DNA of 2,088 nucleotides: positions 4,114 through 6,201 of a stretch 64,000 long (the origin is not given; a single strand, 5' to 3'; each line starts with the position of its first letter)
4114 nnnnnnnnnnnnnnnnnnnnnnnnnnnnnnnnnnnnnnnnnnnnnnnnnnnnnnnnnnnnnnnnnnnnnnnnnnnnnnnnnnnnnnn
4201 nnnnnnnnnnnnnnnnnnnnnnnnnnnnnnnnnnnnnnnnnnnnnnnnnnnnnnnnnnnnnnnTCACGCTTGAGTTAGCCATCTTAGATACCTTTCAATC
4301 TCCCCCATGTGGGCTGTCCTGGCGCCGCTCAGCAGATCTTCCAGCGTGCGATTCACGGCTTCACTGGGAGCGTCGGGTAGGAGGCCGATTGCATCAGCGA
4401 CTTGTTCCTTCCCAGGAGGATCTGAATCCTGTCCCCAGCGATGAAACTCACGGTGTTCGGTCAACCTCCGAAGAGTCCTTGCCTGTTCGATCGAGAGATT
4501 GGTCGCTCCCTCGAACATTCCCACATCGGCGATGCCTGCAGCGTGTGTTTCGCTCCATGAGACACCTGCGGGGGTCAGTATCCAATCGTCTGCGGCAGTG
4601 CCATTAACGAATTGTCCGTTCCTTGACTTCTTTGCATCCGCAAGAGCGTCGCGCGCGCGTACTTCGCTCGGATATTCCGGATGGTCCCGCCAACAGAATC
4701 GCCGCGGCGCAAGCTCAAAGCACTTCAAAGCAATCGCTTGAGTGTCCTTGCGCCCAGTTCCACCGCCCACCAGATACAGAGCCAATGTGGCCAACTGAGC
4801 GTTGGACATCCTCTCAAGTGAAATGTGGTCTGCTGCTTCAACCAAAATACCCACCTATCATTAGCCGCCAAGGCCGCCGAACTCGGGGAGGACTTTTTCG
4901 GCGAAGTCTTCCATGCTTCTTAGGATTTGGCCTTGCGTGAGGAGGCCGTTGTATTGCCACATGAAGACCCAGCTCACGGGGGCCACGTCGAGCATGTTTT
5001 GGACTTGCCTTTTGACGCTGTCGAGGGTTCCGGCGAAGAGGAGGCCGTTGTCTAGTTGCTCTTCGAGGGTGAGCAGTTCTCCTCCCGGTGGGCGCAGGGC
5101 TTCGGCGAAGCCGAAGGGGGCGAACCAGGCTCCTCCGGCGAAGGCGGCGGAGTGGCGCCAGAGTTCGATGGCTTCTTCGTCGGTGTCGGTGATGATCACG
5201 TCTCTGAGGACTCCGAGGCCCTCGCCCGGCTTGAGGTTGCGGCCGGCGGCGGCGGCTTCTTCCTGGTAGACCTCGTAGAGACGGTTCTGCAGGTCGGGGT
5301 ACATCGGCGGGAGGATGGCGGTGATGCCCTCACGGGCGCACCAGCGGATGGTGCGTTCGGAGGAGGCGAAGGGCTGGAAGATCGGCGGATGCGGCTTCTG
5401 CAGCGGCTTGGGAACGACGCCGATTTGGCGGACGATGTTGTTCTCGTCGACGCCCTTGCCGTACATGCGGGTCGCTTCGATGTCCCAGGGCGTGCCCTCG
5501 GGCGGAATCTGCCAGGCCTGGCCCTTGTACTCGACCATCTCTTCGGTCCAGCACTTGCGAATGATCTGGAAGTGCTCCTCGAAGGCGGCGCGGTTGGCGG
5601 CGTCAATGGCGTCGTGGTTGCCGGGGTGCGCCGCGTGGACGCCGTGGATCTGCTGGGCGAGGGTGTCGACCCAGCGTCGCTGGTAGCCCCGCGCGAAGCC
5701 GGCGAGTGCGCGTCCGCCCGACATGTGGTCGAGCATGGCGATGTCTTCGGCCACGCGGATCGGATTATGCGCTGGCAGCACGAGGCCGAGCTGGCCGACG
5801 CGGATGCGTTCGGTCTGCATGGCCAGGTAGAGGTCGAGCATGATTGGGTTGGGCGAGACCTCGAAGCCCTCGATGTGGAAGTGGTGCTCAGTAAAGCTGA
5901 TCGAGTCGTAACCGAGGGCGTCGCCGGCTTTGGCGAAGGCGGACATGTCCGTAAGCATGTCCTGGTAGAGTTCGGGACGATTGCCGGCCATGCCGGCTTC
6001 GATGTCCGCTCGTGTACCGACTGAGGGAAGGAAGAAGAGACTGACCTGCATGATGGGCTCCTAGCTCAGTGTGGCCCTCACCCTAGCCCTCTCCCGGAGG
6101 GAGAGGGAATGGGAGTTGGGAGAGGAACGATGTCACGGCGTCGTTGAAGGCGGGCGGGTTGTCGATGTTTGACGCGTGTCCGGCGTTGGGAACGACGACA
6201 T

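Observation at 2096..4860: Low-GC two-gene cassette: 196-aa unknown protein translationally coupled to a 728-aa Hsp90/MORC-like GHKL ATPase, a candidate novel defence or conflict system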

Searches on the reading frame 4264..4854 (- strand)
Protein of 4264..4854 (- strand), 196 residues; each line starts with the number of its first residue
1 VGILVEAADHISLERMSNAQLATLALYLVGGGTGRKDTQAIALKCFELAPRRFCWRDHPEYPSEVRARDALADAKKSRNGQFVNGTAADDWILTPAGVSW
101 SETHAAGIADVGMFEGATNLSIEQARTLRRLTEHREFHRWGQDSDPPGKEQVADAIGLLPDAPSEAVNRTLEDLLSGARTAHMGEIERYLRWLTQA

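Call 3: search_protein_families(library=pfam, proteins=[window:4264-4854:-], max_evalue=0.1)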
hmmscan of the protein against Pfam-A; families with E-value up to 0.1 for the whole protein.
window:4264-4854:- (196 aa): 0 families

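Call 4: search_protein_families(library=padloc, proteins=[window:4264-4854:-], max_evalue=1)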
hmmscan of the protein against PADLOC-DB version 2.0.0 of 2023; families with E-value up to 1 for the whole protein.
window:4264-4854:- (196 aa): 0 families

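Call 5: search_protein_families(library=ncbifam, proteins=[window:4264-4854:-], max_evalue=1)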
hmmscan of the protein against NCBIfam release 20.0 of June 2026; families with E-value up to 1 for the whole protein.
window:4264-4854:- (196 aa): 0 families

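Call 7: find_homologous_proteins(query=window:4264-4854:-)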
Query window:4264-4854:- (196 aa): 7 proteins with E <= 0.001 among 436 candidates.
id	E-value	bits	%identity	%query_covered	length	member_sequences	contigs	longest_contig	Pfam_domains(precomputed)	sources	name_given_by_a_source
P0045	5.3e-117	406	99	92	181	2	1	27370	-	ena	-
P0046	9.2e-90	318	79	92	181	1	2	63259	-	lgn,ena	-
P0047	3.2e-86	306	78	91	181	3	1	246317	-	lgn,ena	-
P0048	2.0e-49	186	45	93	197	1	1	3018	-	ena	-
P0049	2.3e-48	183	48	92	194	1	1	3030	-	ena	-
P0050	7.3e-31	125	42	91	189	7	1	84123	-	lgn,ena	-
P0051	2.8e-27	114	41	93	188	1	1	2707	-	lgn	-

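Call 45: predict_structure(alignment_id=A3)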
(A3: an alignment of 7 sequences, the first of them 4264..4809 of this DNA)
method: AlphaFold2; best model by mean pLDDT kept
length: 181 residues; sequences in the alignment: 7
mean_pLDDT: 58.8   pTM: 0.48
mean pLDDT of the five models: 58.8, 58.7, 58.0, 57.8, 56.5
residues with pLDDT >= 90: 40; 70-90: 30; 50-70: 8; < 50: 103
segments of 3 or more residues with pLDDT < 50: 1-103
pLDDT, mean of each block of 10 residues (from residue 1): 44 38 45 41 42 45 29 31 33 32 56 84 89 92 93 93 76 92 79
secondary structure, 60 per line:
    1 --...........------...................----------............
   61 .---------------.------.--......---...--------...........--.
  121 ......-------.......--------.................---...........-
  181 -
elements in order: H3-13 H20-38 H49-61 H87-92 H107-117 H120-126 H134-140 H149-165 H169-179

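Call 70: search_solved_structures(query=A6, max_evalue=10, show_alignments=2)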
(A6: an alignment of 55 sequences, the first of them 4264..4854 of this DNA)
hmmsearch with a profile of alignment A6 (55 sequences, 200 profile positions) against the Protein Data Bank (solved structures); distinct sequences matched with E-value up to 10: 10.
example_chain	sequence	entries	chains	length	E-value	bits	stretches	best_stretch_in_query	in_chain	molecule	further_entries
6pif_J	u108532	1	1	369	0.057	16.2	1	145-189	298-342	TniQ monomer 2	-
6pig_J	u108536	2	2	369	0.057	16.2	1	145-189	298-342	TniQ monomer 2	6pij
6zj3_SN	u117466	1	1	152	0.2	14.4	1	77-127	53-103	Ribosomal protein eS10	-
5cwh_A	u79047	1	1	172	0.38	13.5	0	160-198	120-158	Designed helical repeat protein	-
7kqy_A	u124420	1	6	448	0.51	13.1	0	69-102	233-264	Heavy-Chain only Human Antibodies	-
2lvi_A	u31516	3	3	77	0.59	12.9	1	132-194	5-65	Polcalcin Phl p 7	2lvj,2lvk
1k9u_A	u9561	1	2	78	0.61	12.8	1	132-194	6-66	Polcalcin Phl p 7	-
7mzv_A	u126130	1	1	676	0.66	12.7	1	75-185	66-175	Multisubstrate pseudouridine synthase 7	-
5h78_A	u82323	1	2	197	0.7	12.6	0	160-196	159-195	cAMP-dependent protein kinase type II-alpha regulatory subunit,DHR14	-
5otj_D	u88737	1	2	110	1.6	11.5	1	132-194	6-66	Polcalcin Phl p 7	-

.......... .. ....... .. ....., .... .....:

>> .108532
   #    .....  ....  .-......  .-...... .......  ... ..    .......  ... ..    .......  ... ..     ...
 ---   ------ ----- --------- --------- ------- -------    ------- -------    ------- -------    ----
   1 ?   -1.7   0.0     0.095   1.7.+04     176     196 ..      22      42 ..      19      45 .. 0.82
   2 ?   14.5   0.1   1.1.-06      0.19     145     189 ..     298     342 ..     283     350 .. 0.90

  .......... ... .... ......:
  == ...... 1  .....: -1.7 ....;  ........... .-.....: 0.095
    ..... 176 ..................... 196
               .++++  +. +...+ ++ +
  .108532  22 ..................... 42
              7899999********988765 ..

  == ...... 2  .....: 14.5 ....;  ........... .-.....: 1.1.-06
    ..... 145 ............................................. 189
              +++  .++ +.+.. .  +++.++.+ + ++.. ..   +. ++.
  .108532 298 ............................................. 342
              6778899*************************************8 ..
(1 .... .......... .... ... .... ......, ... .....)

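Call 71: search_protein_families(library=pfam, alignment_id=A6, max_evalue=1)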
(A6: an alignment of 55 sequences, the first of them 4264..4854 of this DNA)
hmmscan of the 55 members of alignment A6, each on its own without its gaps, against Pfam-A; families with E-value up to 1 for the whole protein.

A. member 1, window:4264-4854:- (196 aa): 0 families

B. families by the number of members that match (of 55 scanned): 19 families
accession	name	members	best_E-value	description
PF08084.16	PROCT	3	0.062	PROCT (NUC072) domain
PF19755.4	DUF6242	2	0.03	Domain of unknown function (DUF6242)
PF07037.17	YfeC-like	1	0.0043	Transcription regulator YfeC-like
PF15735.10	DUF4683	1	0.024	Domain of unknown function (DUF4683)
PF07735.22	FBA_2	1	0.046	F-box associated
PF14389.11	Lzipper-MIP1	1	0.049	Leucine-zipper of ternary complex factor MIP1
PF14754.11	IFR3_antag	1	0.07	Papain-like auto-proteinase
PF19756.4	DUF6243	1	0.085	Family of unknown function (DUF6243)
PF10056.14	DUF2293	1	0.099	Uncharacterized conserved protein (DUF2293)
PF20265.3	LARA_dom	1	0.11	ATPase, RavA, LARA domain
PF05840.19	Phage_GPA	1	0.12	Bacteriophage replication gene A protein (GPA)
PF23737.1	HTH_71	1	0.12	HTH 3-helical bundle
PF03564.21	DUF1759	1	0.12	Protein of unknown function (DUF1759)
PF01706.21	FliG_C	1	0.14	FliG C-terminal domain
PF22741.1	PTP-NADK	1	0.16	DSP-PTPase phosphatase fused to NAD+ Kinase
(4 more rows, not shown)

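Call 73: search_protein_families(library=phrogs, proteins=[window:4264-4854:-], max_evalue=0.01)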
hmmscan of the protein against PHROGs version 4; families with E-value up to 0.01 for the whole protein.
window:4264-4854:- (196 aa): 0 families

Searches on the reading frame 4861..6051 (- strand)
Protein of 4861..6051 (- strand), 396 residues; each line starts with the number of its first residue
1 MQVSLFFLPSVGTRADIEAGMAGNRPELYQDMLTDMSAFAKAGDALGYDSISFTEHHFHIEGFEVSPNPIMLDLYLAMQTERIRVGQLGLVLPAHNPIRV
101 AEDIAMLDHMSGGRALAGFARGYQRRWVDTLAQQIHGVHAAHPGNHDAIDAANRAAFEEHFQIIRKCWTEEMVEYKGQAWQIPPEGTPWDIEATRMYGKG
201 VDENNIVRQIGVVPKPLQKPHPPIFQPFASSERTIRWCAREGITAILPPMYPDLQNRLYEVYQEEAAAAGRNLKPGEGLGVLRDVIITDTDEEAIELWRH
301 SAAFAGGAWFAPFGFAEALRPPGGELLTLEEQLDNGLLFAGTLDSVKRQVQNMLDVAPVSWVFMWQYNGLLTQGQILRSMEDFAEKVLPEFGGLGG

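Call 3: search_protein_families(library=pfam, proteins=[window:4861-6051:-], max_evalue=0.1)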
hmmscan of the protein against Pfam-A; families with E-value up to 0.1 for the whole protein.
window:4861-6051:- (396 aa): 1 family
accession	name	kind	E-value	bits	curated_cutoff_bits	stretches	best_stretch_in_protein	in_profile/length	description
PF00296.26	Bac_luciferase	-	2.7e-33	116.1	27.9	1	27-315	14-250/314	Luciferase-like monooxygenase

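Call 58: find_related_loci(query=window:4861-6051:-, collection=metagenome_contigs, flank=8000)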
Query window:4861-6051:- (396 aa) in metagenome_contigs; peptide patterns used: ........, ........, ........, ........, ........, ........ (x = any residue, [..] = any of these).
600 stretches matched a pattern (row limit reached: there are more); 479 encode a relative of the query (tblastn E <= 1e-3); the best 80 are kept; 80 distinct loci.
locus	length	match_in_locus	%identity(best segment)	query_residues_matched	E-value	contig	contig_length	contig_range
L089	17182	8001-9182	92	1-394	0e+0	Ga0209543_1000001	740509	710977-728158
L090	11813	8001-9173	71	1-391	0e+0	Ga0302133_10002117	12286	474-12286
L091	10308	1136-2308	71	1-391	0e+0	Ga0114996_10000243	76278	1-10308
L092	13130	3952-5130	69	1-393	0e+0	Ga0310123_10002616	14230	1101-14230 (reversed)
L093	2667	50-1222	68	1-391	0e+0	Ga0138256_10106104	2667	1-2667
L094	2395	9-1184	68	1-391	0e+0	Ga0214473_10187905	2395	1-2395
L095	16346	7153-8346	67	1-396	0e+0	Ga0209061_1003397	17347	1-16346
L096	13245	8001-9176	68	1-392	0e+0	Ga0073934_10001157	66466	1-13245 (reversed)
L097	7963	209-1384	67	1-391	0e+0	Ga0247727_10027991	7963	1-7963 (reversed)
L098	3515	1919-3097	67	1-392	0e+0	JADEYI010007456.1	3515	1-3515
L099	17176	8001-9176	67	1-391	0e+0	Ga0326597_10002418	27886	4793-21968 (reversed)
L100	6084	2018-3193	67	1-391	0e+0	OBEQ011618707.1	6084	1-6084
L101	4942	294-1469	66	1-391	0e+0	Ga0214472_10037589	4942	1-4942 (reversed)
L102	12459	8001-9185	67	1-395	0e+0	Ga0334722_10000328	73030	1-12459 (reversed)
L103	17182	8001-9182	66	1-394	0e+0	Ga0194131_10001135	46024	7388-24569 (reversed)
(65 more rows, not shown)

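Call 73: search_protein_families(library=phrogs, proteins=[L089:9350-10927:-], max_evalue=0.01)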
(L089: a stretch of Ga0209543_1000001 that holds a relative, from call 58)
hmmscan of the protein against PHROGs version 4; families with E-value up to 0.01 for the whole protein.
L089:9350-10927:- (525 aa): 4 families
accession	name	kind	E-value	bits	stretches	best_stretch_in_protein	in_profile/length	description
phrog_11383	-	unknown function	5.9e-47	162.1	1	29-198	182-357/462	-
phrog_9683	-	other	3.2e-20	73.6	1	6-195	28-223/233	protease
phrog_430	-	tail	2.4e-05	24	1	31-170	700-858/868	baseplate hub subunit and tail lysozyme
phrog_13651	-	unknown function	0.0031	17.9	1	79-168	157-251/280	-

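Call 82: search_protein_families(library=pfam, proteins=[L089:9350-10927:-], max_evalue=0.001)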
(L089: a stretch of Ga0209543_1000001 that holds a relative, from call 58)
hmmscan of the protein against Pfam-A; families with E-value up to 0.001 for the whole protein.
L089:9350-10927:- (525 aa): 3 families
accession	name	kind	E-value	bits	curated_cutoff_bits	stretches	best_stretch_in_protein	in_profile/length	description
PF13365.12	Trypsin_2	-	2.6e-30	106.5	27.6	1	34-164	1-144/144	Trypsin-like peptidase domain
PF00089.32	Trypsin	-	2.5e-12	47.5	20.6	1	34-191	27-218/220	Trypsin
PF01789.22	PsbP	-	5.5e-07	30.2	23.5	0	427-525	58-155/155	PsbP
